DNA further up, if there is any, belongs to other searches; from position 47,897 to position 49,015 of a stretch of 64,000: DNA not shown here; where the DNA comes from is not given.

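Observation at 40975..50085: Twice-occurring cassette: unknown small protein, Lrp/AsnC-like regulator and class I SAM methyltransferase, linked to a putative PD-(D/E)xK nuclease and COG1373 ATPases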

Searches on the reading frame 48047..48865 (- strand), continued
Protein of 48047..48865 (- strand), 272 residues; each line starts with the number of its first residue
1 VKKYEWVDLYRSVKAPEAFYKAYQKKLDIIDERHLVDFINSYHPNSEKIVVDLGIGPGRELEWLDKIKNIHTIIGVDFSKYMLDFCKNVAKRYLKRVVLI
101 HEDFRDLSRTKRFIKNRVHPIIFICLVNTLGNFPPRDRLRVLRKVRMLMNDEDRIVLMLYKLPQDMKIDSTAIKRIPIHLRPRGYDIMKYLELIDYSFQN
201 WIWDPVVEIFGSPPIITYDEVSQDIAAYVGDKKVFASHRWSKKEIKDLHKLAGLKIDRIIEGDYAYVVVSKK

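Call 27: search_solved_structures(query=A1, max_evalue=0.1, show_alignments=1)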
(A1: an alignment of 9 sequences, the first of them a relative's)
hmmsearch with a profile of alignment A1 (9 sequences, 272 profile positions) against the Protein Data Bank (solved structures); distinct sequences matched with E-value up to 0.1: 19.
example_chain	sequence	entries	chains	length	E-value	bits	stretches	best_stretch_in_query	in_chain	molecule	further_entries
1im8_A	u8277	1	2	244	1.1e-05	27.8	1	52-186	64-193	YecO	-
1ve3_A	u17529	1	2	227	1.1e-05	27.8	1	46-162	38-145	hypothetical protein PH0226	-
3g5t_A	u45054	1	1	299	8.6e-05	24.8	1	36-87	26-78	Trans-aconitate 3-methyltransferase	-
3jwi_A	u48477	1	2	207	0.00015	24.1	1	31-90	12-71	Methyltransferase type 12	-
3jwg_A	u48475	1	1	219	0.00016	23.9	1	31-90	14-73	Methyltransferase type 12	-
8bii_A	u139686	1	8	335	0.002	20.4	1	125-172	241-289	methyltransferase Plu4895 H229N mutant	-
8bir_A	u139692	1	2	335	0.0023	20.2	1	125-172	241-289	methyltransferase Plu4895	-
8big_A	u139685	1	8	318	0.0028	19.9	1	125-172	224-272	methyltransferase Plu4895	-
1wzn_A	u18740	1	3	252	0.0028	19.9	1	19-156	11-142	SAM-dependent methyltransferase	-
3jwh_A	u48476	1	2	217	0.012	17.8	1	31-92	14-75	Hen1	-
8bif_A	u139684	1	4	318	0.012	17.8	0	125-168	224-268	methyltransferase Plu4892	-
2bm8_A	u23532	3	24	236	0.013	17.7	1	48-124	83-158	CEPHALOSPORIN HYDROXYLASE CMCI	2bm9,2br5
2br3_A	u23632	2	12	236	0.015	17.5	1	48-124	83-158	CEPHALOSPORIN HYDROXYLASE CMCI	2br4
3jwj_A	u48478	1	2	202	0.017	17.3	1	33-92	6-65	Hen1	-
3d2l_A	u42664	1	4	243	0.029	16.5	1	47-108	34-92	SAM-dependent methyltransferase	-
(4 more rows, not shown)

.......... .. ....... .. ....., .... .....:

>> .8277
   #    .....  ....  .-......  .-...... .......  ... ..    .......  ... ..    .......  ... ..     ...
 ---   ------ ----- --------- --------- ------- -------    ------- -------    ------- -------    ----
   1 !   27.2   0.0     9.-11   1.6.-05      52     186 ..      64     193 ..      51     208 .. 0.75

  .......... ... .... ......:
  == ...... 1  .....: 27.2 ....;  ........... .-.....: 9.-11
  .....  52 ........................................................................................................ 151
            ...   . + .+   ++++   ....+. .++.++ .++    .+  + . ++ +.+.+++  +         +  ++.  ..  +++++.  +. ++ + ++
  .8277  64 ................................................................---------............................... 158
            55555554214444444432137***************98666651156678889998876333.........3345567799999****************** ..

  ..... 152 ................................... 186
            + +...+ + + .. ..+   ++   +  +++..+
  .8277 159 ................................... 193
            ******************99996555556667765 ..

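Call 28: find_encoding_contigs(protein=P0002, flank=10000, max_places=4)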
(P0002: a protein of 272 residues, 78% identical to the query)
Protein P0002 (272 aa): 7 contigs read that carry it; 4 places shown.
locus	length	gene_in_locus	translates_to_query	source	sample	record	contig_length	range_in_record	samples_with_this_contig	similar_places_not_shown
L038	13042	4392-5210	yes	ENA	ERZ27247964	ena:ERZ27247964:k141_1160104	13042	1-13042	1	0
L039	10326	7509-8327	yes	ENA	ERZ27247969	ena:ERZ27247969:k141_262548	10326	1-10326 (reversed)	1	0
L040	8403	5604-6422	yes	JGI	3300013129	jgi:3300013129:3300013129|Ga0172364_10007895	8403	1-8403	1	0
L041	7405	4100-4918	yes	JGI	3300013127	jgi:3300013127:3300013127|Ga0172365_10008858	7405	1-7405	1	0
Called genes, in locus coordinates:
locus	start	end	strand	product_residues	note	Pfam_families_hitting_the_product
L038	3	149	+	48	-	?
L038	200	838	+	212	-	-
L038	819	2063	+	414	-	PF00890:FAD_binding_2 (weak), PF01266:DAO (weak), PF01946:Thi4 (weak), PF07992:Pyr_redox_2 (weak), PF12831:FAD_oxidored, PF13450:NAD_binding_8 (weak), PF01494:FAD_binding_3 (weak)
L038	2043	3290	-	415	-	PF08495:FIST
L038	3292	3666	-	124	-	PF27410:AF0774 (weak)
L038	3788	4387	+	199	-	-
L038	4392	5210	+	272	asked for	PF10017:Methyltransf_33 (weak), PF08241:Methyltransf_11 (weak), PF13649:Methyltransf_25, PF13847:Methyltransf_31 (weak)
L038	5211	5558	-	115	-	-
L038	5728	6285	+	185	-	-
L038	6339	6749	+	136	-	-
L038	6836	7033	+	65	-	-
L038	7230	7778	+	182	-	-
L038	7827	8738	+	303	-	PF01180:DHO_dh, PF01207:Dus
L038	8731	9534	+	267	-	PF10418:DHODB_Fe-S_bind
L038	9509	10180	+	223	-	PF00156:Pribosyltran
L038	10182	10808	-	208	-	-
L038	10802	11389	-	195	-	PF13545:HTH_Crp_2 (weak), PF13412:HTH_24 (weak)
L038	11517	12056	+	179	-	-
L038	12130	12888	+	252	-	-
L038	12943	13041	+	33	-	?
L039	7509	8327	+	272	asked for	PF10017:Methyltransf_33 (weak), PF08241:Methyltransf_11 (weak), PF13649:Methyltransf_25, PF13847:Methyltransf_31 (weak)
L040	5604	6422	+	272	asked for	PF10017:Methyltransf_33 (weak), PF08241:Methyltransf_11 (weak), PF13649:Methyltransf_25, PF13847:Methyltransf_31 (weak)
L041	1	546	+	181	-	?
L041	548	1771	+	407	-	PF00890:FAD_binding_2 (weak), PF01266:DAO (weak), PF07992:Pyr_redox_2 (faint), PF12831:FAD_oxidored (weak), PF13450:NAD_binding_8 (weak), PF01494:FAD_binding_3 (weak)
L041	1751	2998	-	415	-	PF08495:FIST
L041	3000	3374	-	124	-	PF27410:AF0774 (weak)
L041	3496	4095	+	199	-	-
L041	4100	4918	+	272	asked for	PF10017:Methyltransf_33 (weak), PF08241:Methyltransf_11 (weak), PF13649:Methyltransf_25, PF13847:Methyltransf_31 (weak)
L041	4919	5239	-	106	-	-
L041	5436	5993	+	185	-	-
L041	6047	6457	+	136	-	-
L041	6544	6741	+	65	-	-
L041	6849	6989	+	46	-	-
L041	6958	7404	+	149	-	?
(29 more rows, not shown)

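Call 59: search_protein_families(library=pfam, max_evalue=0.01, proteins=[L010:9023-10555:+, L025:2543-3325:+, L025:3322-4539:+, L038:7230-7778:+, L038:6836-7033:+, L007:980-1540:+])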
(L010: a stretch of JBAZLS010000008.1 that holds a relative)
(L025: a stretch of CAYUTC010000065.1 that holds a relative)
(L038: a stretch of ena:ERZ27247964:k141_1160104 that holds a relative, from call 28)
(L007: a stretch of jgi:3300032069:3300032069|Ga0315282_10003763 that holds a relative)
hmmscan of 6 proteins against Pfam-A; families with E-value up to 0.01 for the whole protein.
L010:9023-10555:+ (511 aa): 5 families
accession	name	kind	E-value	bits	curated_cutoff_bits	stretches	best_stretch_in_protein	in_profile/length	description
PF13847.12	Methyltransf_31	-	1.3e-05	25.4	27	1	370-484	2-111/145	Methyltransferase domain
PF13649.12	Methyltransf_25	-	2.2e-05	25.5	27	1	376-436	2-62/97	Methyltransferase domain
PF12954.12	DUF3843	-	0.00037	20.2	25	1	47-115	26-91/410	Protein of unknown function (DUF3843)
PF08241.18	Methyltransf_11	-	0.0017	19.4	21.2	1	377-416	2-39/95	Methyltransferase domain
PF08242.18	Methyltransf_12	-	0.0056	17.8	30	0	376-415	1-40/98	Methyltransferase domain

L025:2543-3325:+ (260 aa): 1 family
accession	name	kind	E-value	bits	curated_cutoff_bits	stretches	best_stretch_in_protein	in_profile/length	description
PF13463.12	HTH_27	-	0.0031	18.2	22.2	0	26-87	2-60/68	Winged helix DNA-binding domain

L025:3322-4539:+ (405 aa): 1 family
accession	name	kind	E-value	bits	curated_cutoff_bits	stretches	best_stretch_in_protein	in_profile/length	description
PF13489.12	Methyltransf_23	-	1.9e-06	28.2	27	1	127-347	9-161/164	Methyltransferase domain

L038:7230-7778:+ (182 aa): 0 families

L038:6836-7033:+ (65 aa): 1 family
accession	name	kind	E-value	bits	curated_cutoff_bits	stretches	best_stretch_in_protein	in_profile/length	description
PF24555.1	CC4_CEP85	-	0.008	17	27.3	1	4-50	12-58/85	Centrosomal protein of 85 kDa-like, CC4 coiled-coil domain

L007:980-1540:+ (186 aa): 17 families
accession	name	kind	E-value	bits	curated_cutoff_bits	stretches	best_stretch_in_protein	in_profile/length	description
PF13847.12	Methyltransf_31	-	5e-19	68.9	27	1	39-156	2-125/145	Methyltransferase domain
PF08241.18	Methyltransf_11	-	6.7e-17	62.4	21.2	1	45-141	1-95/95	Methyltransferase domain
PF13649.12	Methyltransf_25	-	1.1e-15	58.5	27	1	45-137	2-97/97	Methyltransferase domain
PF01209.24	Ubie_methyltran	-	1.4e-10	41.4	20.1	1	37-149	44-159/233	ubiE/COQ5 methyltransferase family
PF08242.18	Methyltransf_12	-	2.8e-09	38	30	1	45-139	1-98/98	Methyltransferase domain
PF07021.18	MetW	-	7e-09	36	21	1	31-136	4-105/193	Methionine biosynthesis protein MetW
PF13489.12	Methyltransf_23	-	5.1e-07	30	27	1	33-153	12-129/164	Methyltransferase domain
PF06325.19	PrmA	-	3.3e-05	24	22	1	34-168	155-284/296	Ribosomal protein L11 methyltransferase (PrmA)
PF08003.17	Methyltransf_9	-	3.5e-05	23.4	23.8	1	31-142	105-218/315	Protein of unknown function (DUF1698)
PF00398.26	RrnaAD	-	0.00044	19.9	24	1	38-113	28-106/263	Ribosomal RNA adenine dimethylase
PF01795.25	Methyltransf_5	-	0.001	19.1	27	1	38-98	18-81/309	MraW methylase family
PF20922.3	Anamorsin_N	-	0.0013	18.9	27.1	1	96-161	43-116/163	Anamorsin, N-terminal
PF01728.25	FtsJ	-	0.0014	19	24.1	1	36-168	17-163/181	FtsJ-like methyltransferase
PF12847.13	Methyltransf_18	-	0.0021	18.5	27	1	34-147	8-121/151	Methyltransferase domain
PF24675.1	NpmA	-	0.0021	17.8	60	1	31-153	14-147/214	16S rRNA (adenine(1408)-N(1))-methyltransferase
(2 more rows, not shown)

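Call 63: predict_structure(alignment_id=A7)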
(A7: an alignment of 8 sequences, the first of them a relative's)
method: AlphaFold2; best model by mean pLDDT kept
length: 272 residues; sequences in the alignment: 8
mean_pLDDT: 84.4   pTM: 0.85
mean pLDDT of the five models: 84.4, 79.5, 78.9, 78.2, 72.6
residues with pLDDT >= 90: 129; 70-90: 92; 50-70: 43; < 50: 8
segments of 3 or more residues with pLDDT < 50: 1-6
pLDDT, mean of each block of 10 residues (from residue 1): 47 79 60 84 93 91 90 94 93 93 95 94 92 92 97 95 78 64 64 64 80 83 86 86 97 96 89 97
secondary structure, 60 per line:
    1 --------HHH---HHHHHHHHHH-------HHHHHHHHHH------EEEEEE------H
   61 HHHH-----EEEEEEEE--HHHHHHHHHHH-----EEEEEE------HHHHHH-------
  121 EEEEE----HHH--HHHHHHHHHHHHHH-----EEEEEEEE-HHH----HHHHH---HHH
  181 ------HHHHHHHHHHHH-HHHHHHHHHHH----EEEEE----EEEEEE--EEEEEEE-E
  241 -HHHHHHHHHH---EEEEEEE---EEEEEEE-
elements in order: H15-24 H32-41 E48-53 H60-64 E70-77 H80-90 E96-101 H108-113 E121-125 H135-148 E154-161 H170-174 H187-198 H200-210 E215-219 E224-229 E232-238 H242-251 E255-261 E265-271
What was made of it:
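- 48047..48865 (-): mtB, 272-aa class I SAM methyltransferase with an EgtD-like fold. It starts 4 nt after the lrpB stop codon. AF2 model: pLDDT 84.4, pTM 0.85 (call 63).
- On EgtD / Methyltransf_33: The query model has pLDDT 84.4 (call 63).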

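Call 66: fold_search(model_id=the predicted structure, library=pdb)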
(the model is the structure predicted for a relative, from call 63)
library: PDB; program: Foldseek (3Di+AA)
matches with E <= 10: 1975; with E <= 0.001: 850
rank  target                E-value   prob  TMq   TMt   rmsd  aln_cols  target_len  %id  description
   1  4pip_C                4.6e-13  1.00  0.60  0.53   6.5       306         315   11  Engineered EgtD variant EgtD-M252V,E282A in complex with tryptophan and SAH (released 2014-12-03)
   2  4pio_A                8.3e-13  1.00  0.58  0.52   5.5       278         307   12  Ergothioneine-biosynthetic methyltransferase EgtD in complex with N,N-dimethylhistidine and SAH (released 2014-12-03)
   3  4pip_B                1.1e-12  1.00  0.59  0.53   5.5       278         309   12  Engineered EgtD variant EgtD-M252V,E282A in complex with tryptophan and SAH (released 2014-12-03)
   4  4pip_D                1.7e-12  1.00  0.58  0.51   5.3       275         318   13  Engineered EgtD variant EgtD-M252V,E282A in complex with tryptophan and SAH (released 2014-12-03)
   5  4uy6                  5.7e-12  1.00  0.62  0.54   5.7       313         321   12  Crystal structure of Histidine and SAH bound Histidine-specific methyltransferase EgtD from Mycobacterium smegmatis (released 2014-10-08)
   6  4pio_B                7.2e-12  1.00  0.59  0.51   5.2       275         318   12  Ergothioneine-biosynthetic methyltransferase EgtD in complex with N,N-dimethylhistidine and SAH (released 2014-12-03)
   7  6fnr_A                7.6e-12  1.00  0.58  0.51   6.3       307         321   11  Ergothioneine-biosynthetic methyltransferase EgtD in complex with chlorohistidine (released 2018-06-13)
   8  4pip_A                8.1e-12  1.00  0.65  0.57   5.4       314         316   12  Engineered EgtD variant EgtD-M252V,E282A in complex with tryptophan and SAH (released 2014-12-03)
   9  4pim_A                1.1e-11  1.00  0.58  0.50   5.8       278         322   14  Ergothioneine-biosynthetic methyltransferase EgtD, apo form (released 2014-12-03)
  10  4pim_B                1.5e-11  1.00  0.60  0.52   5.6       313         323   12  Ergothioneine-biosynthetic methyltransferase EgtD, apo form (released 2014-12-03)
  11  7wzg_B                1.9e-11  1.00  0.58  0.64   8.0       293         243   17  Cypemycin N-terminal methyltransferase CypM (released 2023-02-22)
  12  4uy5                  1.9e-11  1.00  0.60  0.52   5.8       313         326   10  Crystal structure of Histidine-specific methyltransferase EgtD from Mycobacterium smegmatis (released 2014-10-08)
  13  4hh4_A                2.5e-11  1.00  0.61  0.65   6.3       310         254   14  Structure of the CcbJ Methyltransferase from Streptomyces caelestis (released 2013-10-30)
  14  7scf_A                3.4e-11  1.00  0.59  0.51   6.5       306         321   13  M. tb EgtD in complex with HD2 (released 2021-12-01)
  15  4pin_A                3.9e-11  1.00  0.64  0.56   5.6       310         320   12  Ergothioneine-biosynthetic methyltransferase EgtD in complex with N,N-dimethylhistidine (released 2014-12-03)
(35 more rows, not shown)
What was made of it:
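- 48047..48865 (-): Foldseek top hits are EgtD (E 5e-13, TM 0.58-0.65), CypM, CcbJ and AzeJ (call 66).
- On EgtD / Methyltransf_33: Foldseek ranks EgtD chains 1-10, with E 5e-13 to 1.5e-11 and TM 0.58-0.65 (call 66).
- On DNA methyltransferase of a restriction-modification system: The nearest structures are small-molecule and peptide MTases (call 66).
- Closest known: EgtD / Pfam Methyltransf_33. Same: Best structural match (E 5e-13, TM 0.58-0.65 over about 275-315 columns; call 66).
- Closest known: CypM and CcbJ. Same: High-ranking structural neighbours (E about 2e-11, TM 0.55-0.65; call 66).
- Foldseek ranks EgtD first (E 5e-13, TM up to 0.65), followed by CypM, CcbJ and AzeJ (call 66). CypM, a peptide N-terminal MTase, is among the best structural matches (call 66).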

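Call 77: search_protein_families(library=pfam, max_evalue=0.01, proteins=[L005:8340-9239:-])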
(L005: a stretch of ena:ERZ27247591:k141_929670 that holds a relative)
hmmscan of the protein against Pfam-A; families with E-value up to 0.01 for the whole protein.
L005:8340-9239:- (299 aa): 1 family
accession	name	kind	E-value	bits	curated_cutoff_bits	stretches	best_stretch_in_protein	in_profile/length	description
PF10017.15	Methyltransf_33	-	7.6e-11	42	23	1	63-219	43-193/304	Histidine-specific methyltransferase, SAM-dependent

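Call 89: search_protein_families(library=phrogs, max_evalue=0.01, proteins=[window:48047-48865:-, L038:6339-6749:+, L002:8814-9254:+])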
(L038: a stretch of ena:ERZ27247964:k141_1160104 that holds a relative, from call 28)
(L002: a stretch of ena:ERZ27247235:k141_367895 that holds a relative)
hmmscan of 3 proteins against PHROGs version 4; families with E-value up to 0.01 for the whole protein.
window:48047-48865:- (272 aa): 1 family
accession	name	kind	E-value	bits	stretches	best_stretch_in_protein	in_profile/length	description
phrog_4752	-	other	2.5e-07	31.2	1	39-158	44-159/241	tRNA methyltransferase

L038:6339-6749:+ (136 aa): 0 families

L002:8814-9254:+ (146 aa): 0 families
